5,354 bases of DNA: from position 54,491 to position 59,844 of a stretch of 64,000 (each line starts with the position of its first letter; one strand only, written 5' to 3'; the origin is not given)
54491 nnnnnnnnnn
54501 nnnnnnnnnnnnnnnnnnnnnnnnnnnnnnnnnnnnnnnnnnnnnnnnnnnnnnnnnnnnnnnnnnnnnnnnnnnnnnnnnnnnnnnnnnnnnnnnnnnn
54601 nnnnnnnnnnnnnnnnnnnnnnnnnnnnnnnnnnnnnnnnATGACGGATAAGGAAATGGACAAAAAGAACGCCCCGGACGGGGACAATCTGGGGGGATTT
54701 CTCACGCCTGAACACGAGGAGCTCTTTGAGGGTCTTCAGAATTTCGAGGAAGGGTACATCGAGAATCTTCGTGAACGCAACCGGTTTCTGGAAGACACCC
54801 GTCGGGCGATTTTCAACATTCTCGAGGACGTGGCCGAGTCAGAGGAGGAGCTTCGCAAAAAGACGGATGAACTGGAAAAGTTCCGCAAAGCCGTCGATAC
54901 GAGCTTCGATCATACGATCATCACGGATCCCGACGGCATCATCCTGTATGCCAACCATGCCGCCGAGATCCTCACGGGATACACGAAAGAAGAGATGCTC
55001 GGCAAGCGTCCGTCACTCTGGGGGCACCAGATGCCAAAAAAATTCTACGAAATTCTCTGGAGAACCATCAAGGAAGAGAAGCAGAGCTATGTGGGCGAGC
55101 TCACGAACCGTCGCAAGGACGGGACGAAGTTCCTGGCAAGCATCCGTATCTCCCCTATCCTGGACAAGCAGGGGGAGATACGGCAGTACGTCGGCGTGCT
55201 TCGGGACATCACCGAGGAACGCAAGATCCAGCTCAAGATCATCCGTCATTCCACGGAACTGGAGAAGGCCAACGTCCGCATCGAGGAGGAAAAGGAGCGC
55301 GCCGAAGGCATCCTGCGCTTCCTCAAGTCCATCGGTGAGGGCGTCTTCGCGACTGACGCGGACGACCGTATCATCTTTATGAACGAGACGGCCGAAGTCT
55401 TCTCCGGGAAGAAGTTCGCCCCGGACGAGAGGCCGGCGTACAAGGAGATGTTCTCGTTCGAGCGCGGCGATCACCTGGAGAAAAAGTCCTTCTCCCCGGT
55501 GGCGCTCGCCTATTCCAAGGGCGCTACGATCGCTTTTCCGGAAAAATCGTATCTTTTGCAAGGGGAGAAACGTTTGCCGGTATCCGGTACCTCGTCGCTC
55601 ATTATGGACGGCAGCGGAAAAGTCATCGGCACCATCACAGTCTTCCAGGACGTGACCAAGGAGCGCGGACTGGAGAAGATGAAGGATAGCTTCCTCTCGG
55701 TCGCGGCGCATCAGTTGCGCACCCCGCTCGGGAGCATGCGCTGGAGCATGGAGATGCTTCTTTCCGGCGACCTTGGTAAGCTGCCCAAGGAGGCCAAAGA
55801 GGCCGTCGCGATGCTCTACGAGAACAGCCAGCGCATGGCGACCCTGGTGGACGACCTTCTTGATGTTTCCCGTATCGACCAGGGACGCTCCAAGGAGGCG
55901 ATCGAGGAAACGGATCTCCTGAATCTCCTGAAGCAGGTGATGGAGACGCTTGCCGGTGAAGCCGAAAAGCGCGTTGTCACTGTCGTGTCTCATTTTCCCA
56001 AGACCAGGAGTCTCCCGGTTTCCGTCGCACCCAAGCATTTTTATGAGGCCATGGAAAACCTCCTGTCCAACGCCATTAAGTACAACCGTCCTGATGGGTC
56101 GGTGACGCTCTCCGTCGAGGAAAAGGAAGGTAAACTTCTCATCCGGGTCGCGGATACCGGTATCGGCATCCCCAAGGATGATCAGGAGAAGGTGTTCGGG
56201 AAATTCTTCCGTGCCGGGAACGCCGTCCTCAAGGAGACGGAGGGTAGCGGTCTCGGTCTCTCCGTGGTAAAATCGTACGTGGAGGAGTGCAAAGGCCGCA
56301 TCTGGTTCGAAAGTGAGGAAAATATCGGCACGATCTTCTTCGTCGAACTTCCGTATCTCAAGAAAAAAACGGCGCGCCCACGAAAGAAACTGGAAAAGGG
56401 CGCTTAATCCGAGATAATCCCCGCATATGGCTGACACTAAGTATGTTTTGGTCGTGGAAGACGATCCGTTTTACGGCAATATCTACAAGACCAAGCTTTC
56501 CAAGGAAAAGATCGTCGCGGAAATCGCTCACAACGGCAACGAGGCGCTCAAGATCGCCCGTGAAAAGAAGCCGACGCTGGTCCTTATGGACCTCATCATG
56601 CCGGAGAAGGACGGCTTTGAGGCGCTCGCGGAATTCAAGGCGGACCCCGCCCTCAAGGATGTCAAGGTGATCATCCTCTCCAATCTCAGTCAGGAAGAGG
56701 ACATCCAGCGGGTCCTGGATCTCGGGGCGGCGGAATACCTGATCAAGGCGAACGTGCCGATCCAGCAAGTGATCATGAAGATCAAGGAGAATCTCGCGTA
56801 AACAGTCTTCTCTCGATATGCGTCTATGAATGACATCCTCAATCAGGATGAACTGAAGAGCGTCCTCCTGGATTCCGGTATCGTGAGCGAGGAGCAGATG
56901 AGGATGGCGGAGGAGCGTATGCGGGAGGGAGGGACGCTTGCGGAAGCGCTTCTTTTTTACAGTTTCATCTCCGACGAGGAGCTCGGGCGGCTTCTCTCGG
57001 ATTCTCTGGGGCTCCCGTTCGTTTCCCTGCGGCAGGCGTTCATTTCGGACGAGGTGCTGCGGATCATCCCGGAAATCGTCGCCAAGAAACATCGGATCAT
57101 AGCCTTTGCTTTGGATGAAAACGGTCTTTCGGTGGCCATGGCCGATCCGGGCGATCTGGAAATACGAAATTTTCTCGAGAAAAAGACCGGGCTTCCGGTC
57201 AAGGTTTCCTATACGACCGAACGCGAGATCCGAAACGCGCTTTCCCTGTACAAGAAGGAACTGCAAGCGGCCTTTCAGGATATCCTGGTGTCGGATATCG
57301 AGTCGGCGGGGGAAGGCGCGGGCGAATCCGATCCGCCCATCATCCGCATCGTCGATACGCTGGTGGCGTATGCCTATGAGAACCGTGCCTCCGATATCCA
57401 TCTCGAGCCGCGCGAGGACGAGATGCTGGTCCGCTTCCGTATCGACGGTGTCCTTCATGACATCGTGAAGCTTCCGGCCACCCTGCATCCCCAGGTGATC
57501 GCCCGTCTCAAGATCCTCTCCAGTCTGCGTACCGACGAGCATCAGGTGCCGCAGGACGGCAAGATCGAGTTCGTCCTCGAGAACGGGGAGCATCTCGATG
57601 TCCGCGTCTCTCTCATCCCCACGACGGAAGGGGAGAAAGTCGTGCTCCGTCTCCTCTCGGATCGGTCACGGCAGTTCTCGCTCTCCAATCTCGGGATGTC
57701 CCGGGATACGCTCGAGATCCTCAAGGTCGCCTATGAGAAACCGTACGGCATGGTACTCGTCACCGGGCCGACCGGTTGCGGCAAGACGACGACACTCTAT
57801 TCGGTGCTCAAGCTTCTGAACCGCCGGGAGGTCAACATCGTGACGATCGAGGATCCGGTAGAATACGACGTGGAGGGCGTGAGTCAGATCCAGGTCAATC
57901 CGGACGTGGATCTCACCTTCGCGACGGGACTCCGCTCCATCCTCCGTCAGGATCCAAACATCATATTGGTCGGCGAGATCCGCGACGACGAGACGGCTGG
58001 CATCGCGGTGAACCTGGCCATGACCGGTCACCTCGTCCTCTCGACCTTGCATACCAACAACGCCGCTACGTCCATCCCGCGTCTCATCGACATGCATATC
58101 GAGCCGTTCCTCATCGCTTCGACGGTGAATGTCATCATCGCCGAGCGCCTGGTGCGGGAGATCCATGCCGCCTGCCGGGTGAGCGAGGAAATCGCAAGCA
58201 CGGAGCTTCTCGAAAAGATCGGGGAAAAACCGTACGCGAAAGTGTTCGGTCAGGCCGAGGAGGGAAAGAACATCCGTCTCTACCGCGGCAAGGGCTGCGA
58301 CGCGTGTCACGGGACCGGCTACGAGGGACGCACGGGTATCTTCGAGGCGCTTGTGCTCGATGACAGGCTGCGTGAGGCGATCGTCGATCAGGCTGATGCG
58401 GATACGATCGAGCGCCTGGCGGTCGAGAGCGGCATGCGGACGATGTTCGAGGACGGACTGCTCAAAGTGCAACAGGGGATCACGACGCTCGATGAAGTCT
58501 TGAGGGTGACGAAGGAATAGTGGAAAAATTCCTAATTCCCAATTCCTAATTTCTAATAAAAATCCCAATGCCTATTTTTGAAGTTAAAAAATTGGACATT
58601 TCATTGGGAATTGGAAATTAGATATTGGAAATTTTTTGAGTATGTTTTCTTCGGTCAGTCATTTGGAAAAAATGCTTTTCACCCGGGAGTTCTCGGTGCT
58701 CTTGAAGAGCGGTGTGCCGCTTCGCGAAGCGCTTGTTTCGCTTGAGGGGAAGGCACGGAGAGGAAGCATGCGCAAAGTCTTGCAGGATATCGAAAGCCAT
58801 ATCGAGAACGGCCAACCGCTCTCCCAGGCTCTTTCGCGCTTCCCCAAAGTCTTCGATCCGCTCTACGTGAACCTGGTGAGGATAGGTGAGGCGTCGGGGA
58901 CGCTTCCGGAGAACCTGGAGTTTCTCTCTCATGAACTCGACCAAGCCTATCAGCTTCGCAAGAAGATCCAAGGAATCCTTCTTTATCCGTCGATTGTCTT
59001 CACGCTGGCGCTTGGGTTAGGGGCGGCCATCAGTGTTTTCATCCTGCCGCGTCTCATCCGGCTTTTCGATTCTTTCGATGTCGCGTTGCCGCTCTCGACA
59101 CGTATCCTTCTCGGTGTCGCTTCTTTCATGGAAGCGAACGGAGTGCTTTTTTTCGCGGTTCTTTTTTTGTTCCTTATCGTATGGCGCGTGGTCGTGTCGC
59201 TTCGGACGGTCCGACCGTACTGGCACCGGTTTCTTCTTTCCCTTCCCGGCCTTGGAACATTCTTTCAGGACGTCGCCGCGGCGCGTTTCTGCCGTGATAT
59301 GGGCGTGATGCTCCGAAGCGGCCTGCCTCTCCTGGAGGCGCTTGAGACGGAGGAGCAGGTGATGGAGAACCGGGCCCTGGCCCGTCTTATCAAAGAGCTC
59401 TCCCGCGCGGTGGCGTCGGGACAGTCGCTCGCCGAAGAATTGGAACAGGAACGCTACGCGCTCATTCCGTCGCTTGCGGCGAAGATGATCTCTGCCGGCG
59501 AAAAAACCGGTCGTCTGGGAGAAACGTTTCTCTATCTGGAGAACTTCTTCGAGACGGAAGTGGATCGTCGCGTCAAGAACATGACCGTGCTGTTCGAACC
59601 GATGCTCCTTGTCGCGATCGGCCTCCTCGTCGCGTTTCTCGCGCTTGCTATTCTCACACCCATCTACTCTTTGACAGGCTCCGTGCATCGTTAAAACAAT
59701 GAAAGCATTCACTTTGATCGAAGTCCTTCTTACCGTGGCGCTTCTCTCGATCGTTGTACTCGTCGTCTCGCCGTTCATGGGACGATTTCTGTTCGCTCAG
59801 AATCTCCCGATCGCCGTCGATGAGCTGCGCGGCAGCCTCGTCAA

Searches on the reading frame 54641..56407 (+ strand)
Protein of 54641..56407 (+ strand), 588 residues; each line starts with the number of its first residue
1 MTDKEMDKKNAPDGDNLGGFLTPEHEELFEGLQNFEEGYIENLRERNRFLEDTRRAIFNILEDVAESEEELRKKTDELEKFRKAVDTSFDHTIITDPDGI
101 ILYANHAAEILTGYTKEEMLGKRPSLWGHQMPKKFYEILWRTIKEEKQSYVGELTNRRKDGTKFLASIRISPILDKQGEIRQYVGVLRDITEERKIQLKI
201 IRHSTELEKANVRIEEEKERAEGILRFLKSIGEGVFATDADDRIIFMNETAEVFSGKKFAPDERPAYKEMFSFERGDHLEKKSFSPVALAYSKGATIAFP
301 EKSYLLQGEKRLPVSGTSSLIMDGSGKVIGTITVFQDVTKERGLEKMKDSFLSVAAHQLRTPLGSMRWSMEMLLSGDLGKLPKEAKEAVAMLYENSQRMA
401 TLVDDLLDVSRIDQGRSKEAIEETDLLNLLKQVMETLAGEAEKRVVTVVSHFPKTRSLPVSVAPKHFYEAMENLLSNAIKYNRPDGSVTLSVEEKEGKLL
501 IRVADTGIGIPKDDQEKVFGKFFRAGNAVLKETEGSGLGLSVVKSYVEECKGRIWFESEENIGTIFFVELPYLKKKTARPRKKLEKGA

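Call 14: search_protein_families(library=pfam, proteins=[window:54641-56407:+], max_evalue=0.001)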
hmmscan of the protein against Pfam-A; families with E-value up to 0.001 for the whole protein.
window:54641-56407:+ (588 aa): 9 families
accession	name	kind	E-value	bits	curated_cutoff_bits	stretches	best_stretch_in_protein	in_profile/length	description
PF02518.31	HATPase_c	-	9.9e-28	97.2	26.4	1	464-572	3-109/111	Histidine kinase-, DNA gyrase B-, and HSP90-like ATPase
PF13426.13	PAS_9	-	5.9e-26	91.2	27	1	91-192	3-103/103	PAS domain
PF00989.32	PAS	-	2.1e-25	89.4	22.6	1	80-190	2-113/113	PAS fold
PF08448.16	PAS_4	-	7.4e-18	65.2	23.1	1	89-194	5-109/110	PAS fold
PF00512.31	HisKA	-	5.3e-16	58.9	26.9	1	348-415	2-66/66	His Kinase A (phospho-acceptor) domain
PF13188.13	PAS_8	-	6.4e-09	35.8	21.8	0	79-122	1-41/65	PAS domain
PF08447.18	PAS_3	-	1.1e-08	35.7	25.6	1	101-186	1-88/89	PAS fold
PF13581.12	HATPase_c_2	-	3.9e-05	24.1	27.4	1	472-551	37-113/127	Histidine kinase-like ATPase domain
PF14501.12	HATPase_c_5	-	0.00031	21.1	22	0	467-561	6-93/102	GHKL domain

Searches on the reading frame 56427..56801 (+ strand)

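Call 14: search_protein_families(library=pfam, proteins=[window:56427-56801:+], max_evalue=0.001)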
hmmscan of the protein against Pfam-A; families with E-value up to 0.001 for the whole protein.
window:56427-56801:+ (124 aa): 1 family
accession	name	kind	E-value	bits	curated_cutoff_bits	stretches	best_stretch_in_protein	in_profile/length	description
PF00072.30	Response_reg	-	8.4e-22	77.9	30.2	1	7-108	1-100/111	Response regulator receiver domain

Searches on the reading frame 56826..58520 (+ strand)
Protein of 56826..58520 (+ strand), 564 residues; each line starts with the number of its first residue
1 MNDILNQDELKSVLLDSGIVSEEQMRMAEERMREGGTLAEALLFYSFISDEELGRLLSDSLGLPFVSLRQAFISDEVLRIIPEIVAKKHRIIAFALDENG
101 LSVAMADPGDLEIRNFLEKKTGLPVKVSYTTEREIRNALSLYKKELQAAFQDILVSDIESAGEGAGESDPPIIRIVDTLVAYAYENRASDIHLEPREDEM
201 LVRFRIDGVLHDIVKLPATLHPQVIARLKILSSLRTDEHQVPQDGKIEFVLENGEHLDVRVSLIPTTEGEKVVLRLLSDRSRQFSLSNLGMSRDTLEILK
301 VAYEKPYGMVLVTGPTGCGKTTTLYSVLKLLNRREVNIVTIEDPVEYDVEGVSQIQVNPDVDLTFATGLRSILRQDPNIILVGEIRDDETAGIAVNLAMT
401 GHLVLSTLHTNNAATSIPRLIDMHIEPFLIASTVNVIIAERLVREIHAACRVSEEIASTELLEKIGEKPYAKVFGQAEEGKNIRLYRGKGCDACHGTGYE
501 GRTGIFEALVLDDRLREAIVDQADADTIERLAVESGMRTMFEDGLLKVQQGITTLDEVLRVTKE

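Call 14: search_protein_families(library=pfam, proteins=[window:56826-58520:+], max_evalue=0.001)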
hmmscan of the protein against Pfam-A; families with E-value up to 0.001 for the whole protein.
window:56826-58520:+ (564 aa): 7 families
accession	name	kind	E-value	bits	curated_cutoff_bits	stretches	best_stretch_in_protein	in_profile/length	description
PF00437.27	T2SSE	-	6.2e-128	427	24.9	1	167-560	3-370/370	Type II/IV secretion system protein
PF05157.20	MshEN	-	7.1e-16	58.4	23.1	1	61-144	1-85/90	MshEN domain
PF13401.12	AAA_22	-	7.1e-05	23.6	27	1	308-347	6-45/130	AAA domain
PF13191.12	AAA_16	-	0.00026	22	32.6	1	304-347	17-63/167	AAA ATPase domain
PF01637.24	ATPase_2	-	0.00047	20.5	33.2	0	297-350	10-63/225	ATPase domain predominantly from Archaea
PF25199.1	nSTAND_NTPase5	-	0.0005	20.3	34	0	297-355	30-90/145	Novel STAND NTPase 5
PF13173.12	AAA_14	-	0.00092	19.7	27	0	309-349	4-45/129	AAA domain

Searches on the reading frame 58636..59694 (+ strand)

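Call 14: search_protein_families(library=pfam, proteins=[window:58636-59694:+], max_evalue=0.001)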
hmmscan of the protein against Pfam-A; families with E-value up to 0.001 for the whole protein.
window:58636-59694:+ (352 aa): 1 family
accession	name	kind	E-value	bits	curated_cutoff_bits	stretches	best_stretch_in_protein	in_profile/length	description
PF00482.28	T2SSF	-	2.1e-58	196.1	25.2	2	15-138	1-125/125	Type II secretion system (T2SS), protein F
